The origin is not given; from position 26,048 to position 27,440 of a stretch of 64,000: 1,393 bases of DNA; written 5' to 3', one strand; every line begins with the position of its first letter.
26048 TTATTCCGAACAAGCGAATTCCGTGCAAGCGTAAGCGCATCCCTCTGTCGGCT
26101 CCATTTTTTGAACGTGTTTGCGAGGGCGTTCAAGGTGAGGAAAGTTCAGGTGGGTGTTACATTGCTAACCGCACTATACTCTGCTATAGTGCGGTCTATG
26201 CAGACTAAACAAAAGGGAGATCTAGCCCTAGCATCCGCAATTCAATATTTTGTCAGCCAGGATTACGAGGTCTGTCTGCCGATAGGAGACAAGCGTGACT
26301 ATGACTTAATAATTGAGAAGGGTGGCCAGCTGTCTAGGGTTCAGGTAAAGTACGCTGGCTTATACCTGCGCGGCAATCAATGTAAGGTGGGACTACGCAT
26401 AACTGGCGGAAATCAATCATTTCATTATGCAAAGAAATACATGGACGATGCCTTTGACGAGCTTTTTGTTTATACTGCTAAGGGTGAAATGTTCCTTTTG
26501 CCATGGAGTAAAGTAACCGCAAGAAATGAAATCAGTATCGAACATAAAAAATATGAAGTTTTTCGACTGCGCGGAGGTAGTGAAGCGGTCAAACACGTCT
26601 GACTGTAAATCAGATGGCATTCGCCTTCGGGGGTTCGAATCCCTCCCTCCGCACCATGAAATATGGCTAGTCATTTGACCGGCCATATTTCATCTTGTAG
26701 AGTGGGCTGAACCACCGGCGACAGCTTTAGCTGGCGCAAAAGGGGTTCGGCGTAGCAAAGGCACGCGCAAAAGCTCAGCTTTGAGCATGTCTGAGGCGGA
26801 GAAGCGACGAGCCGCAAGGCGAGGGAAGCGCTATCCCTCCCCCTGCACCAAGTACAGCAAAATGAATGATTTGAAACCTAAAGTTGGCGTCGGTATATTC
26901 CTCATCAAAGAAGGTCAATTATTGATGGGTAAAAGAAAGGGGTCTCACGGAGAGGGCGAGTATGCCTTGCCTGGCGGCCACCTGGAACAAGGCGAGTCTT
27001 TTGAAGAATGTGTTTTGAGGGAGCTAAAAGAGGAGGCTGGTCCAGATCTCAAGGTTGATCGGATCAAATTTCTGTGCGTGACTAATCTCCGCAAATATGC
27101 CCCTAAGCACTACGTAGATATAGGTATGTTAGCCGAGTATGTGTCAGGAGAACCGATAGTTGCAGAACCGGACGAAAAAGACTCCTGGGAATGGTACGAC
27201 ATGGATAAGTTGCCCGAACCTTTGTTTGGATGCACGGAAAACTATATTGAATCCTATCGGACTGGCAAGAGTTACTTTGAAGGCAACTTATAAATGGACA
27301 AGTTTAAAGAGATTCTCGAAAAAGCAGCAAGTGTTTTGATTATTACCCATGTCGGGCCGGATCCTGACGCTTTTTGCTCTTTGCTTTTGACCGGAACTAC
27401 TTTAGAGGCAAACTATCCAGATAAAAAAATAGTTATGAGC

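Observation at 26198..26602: I-Ssp6803I-like PD-(D/E)XK endonuclease ORF runs 32 nt into tRNA-Tyr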

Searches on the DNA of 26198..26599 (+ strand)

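Call 82: search_rna_families(source=L003, start=4600, end=5050, threshold=evalue, max_evalue=1, show_alignments=1)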
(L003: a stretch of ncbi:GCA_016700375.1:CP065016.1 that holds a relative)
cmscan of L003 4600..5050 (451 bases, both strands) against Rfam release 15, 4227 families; matches with E-value up to 1: 4.
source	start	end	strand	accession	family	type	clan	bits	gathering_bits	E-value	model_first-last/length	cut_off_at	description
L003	4891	4962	-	RF04354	Plastid-ycf2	Cis-reg;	-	17.6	65.7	0.62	1-75/75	no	Plastid-ycf2 5UTR RNA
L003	4913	5013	+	RF02553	YrlA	Gene; sRNA;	-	17.5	69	0.56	1-114/114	no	Y RNA-like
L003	4936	4953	+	RF00023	tmRNA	Gene;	CL00001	15.4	47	0.00027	346-363/374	no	transfer-messenger RNA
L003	4712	4910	+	RF00028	Intron_gpI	Intron;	-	13.5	50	0.61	1-253/253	no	Group I catalytic intron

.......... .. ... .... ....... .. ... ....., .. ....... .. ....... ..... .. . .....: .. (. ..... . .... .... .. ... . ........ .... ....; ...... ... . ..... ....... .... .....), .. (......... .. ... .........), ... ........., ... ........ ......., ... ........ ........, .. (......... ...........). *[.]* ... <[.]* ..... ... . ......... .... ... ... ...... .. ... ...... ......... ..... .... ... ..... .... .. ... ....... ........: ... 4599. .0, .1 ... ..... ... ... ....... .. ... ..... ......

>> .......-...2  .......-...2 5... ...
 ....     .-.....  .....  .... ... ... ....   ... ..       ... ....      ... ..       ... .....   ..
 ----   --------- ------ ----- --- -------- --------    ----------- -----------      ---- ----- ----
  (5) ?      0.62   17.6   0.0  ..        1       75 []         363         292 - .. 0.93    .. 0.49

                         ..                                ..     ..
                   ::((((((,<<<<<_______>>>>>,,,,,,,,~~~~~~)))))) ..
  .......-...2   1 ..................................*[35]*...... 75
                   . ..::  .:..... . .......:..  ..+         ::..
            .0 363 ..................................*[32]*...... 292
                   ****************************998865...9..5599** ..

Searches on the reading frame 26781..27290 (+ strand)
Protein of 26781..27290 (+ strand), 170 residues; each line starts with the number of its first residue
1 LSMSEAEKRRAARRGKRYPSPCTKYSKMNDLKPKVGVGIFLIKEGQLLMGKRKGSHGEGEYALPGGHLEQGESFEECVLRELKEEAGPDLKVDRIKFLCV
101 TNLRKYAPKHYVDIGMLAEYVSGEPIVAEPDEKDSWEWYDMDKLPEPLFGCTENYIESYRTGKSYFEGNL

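Call 4: search_protein_families(library=pfam, proteins=[window:26781-27290:+], max_evalue=1)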
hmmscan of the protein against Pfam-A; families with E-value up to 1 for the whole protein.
window:26781-27290:+ (170 aa): 3 families
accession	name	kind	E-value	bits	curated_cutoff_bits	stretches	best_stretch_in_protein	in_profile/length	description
PF00293.34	NUDIX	-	3.8e-22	79.2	21.1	1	33-147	2-122/134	NUDIX domain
PF14815.12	NUDIX_4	-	0.006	16.8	35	1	41-91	5-54/113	NUDIX domain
PF22327.2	Nudt16-like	-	0.13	12.7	27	1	59-92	33-67/161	U8 snoRNA-decapping enzyme-like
